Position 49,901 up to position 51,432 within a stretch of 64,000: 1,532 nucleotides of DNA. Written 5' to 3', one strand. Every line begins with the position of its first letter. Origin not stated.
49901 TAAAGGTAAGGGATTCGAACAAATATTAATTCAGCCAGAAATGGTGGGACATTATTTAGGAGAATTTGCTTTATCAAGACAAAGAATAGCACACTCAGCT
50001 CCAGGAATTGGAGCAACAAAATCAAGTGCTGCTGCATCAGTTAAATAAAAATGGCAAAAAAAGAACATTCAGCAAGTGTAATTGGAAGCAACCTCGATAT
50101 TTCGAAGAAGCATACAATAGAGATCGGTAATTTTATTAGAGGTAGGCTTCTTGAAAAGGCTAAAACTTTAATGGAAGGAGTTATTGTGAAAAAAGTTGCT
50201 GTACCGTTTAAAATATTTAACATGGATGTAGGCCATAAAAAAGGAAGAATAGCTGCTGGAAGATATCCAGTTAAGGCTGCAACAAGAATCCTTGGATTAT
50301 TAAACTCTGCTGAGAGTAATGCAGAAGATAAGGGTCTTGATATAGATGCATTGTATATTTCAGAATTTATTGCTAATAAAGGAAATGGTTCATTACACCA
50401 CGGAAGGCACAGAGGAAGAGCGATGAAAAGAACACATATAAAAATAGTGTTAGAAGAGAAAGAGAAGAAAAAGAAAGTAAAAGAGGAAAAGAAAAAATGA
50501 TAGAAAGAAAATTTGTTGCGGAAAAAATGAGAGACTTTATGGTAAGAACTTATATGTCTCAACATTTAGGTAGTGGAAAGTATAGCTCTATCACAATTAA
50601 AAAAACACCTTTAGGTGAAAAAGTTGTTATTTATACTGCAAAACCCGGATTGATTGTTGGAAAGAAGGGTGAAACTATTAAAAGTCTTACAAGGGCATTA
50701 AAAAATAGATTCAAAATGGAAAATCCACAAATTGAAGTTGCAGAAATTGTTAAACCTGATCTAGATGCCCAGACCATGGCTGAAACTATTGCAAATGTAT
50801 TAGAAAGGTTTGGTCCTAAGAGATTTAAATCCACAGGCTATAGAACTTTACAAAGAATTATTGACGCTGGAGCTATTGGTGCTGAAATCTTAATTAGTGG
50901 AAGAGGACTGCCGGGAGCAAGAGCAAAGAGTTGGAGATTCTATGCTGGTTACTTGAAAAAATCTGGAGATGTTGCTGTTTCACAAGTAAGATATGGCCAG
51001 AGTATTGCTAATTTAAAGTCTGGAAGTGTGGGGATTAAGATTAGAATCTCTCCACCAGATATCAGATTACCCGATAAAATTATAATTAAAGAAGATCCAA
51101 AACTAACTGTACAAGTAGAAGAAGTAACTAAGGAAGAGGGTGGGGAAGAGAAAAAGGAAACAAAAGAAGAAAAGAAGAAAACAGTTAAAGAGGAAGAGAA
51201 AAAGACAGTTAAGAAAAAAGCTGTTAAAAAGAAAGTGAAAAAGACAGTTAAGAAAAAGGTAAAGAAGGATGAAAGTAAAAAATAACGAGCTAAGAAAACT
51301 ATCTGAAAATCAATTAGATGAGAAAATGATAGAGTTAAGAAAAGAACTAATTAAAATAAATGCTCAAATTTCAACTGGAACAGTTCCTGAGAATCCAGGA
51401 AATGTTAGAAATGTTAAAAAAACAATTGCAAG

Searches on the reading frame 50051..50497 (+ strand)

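Call 69: search_protein_families(library=pfam, proteins=[window:50051-50497:+], max_evalue=0.001)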
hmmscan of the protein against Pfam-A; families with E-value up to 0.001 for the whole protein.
window:50051-50497:+ (149 aa): 1 family
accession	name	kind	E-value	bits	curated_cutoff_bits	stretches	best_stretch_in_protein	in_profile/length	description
PF00237.24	Ribosomal_L22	-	9.4e-15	55.1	28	1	12-133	3-102/104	Ribosomal protein L22p/L17e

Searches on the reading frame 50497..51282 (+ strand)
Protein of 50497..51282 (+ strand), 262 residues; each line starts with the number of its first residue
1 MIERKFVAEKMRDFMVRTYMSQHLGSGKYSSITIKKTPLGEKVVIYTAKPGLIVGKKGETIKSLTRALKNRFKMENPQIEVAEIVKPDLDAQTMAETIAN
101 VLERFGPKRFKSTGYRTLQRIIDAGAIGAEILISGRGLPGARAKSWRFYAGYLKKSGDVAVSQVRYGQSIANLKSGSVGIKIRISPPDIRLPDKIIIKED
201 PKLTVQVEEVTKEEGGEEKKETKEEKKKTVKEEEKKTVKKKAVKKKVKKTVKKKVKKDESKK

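Call 8: search_protein_families(library=pfam, proteins=[window:50497-51282:+], max_evalue=0.01)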
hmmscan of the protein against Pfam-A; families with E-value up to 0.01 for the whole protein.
window:50497-51282:+ (262 aa): 3 families
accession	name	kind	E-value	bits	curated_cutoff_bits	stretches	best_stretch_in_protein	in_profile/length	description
PF07650.23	KH_2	-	1.5e-13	50.8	22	1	16-88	2-77/78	KH domain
PF00189.25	Ribosomal_S3_C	-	4.3e-12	46.8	34.1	1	109-184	10-83/83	Ribosomal protein S3, C-terminal domain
PF00013.35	KH_1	-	0.0091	16.2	21.5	0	51-66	12-27/66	KH domain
